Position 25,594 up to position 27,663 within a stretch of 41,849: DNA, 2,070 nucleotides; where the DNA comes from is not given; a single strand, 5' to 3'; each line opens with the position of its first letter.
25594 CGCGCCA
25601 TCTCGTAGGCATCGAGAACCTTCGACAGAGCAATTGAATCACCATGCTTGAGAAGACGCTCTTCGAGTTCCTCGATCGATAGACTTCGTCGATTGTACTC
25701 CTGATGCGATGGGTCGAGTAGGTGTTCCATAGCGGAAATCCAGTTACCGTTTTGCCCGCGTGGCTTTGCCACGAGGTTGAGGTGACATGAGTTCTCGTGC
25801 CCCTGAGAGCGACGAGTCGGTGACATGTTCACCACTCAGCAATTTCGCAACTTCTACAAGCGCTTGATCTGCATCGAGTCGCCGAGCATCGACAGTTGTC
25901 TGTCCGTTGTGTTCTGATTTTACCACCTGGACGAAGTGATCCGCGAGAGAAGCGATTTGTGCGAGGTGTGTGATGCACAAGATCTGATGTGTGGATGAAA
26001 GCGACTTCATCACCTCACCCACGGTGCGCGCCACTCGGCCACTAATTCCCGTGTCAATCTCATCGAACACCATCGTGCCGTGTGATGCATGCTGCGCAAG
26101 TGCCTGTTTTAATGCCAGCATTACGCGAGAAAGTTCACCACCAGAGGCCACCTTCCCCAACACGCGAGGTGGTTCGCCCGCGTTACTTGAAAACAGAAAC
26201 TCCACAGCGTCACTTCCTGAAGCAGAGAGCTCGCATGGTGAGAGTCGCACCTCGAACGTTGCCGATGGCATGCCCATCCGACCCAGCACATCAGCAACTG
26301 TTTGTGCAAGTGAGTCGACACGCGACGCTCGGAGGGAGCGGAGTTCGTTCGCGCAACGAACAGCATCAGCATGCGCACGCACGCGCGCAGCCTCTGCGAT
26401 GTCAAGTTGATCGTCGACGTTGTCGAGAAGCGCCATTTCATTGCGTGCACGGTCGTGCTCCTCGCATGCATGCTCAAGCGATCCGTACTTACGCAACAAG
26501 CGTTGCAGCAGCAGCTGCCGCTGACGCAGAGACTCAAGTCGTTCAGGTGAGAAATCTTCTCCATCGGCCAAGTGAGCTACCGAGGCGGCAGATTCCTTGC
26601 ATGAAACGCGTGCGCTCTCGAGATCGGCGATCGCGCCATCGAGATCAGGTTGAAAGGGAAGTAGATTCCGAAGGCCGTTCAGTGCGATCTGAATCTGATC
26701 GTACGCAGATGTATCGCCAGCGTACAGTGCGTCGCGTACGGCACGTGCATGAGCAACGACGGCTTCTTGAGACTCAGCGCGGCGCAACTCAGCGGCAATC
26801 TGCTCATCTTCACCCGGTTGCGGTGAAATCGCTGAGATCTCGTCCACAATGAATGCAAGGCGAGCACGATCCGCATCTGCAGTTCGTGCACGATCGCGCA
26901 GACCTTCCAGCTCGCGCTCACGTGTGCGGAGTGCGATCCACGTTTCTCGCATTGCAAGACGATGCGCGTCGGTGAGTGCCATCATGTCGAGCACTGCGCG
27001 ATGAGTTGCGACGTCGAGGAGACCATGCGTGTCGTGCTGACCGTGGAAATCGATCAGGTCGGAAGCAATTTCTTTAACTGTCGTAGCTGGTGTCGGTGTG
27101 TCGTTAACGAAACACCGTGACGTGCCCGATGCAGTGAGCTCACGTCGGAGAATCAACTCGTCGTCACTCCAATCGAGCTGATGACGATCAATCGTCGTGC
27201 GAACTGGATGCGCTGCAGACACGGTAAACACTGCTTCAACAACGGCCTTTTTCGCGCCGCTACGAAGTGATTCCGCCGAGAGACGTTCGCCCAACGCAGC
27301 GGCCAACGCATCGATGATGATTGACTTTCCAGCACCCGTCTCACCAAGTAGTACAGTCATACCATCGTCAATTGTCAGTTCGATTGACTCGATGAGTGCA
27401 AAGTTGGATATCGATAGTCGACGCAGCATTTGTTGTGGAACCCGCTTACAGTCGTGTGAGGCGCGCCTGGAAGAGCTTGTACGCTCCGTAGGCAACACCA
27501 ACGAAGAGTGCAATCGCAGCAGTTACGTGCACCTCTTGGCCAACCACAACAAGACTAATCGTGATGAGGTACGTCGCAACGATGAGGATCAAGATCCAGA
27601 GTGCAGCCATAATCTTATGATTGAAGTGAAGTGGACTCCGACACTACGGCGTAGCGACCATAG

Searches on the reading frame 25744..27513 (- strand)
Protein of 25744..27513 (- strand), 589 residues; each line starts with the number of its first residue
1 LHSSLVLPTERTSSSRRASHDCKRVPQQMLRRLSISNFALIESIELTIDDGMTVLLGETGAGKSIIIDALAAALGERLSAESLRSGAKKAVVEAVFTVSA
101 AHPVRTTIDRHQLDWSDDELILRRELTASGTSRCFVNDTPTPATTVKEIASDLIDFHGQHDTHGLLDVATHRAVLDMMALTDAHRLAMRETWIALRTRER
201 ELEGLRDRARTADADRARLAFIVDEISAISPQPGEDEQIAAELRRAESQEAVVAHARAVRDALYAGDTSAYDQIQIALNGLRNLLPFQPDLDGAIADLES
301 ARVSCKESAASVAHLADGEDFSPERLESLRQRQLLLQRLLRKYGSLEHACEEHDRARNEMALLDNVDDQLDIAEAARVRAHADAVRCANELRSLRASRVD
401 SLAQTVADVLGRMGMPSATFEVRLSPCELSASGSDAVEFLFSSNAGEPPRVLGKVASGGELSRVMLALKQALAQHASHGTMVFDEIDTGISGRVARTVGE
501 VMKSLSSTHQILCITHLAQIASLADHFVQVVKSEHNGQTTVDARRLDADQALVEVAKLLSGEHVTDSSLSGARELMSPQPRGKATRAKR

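Call 15: search_protein_families(library=pfam, proteins=[window:25744-27513:-], max_evalue=0.001)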
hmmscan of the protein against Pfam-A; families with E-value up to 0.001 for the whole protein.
window:25744-27513:- (589 aa): 6 families
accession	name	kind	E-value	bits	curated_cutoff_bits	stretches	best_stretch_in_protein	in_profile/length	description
PF02463.25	SMC_N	-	1.2e-23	84.2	40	1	29-535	1-216/220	RecF/RecN/SMC N terminal domain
PF13476.12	AAA_23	-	1.5e-10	42.5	27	1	32-87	1-56/201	AAA domain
PF13304.12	AAA_21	-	9.3e-07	29.6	27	0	468-517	245-299/304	AAA domain, putative AbiEii toxin, Type IV TA system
PF13555.12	AAA_29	-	3.3e-06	27.2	27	1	30-74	1-46/61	P-loop containing region of AAA domain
PF13175.12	AAA_15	-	2.9e-05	24.3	32.1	1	29-75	1-48/374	AAA ATPase domain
PF13401.12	AAA_22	-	6.5e-05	23.7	27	0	50-230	5-97/130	AAA domain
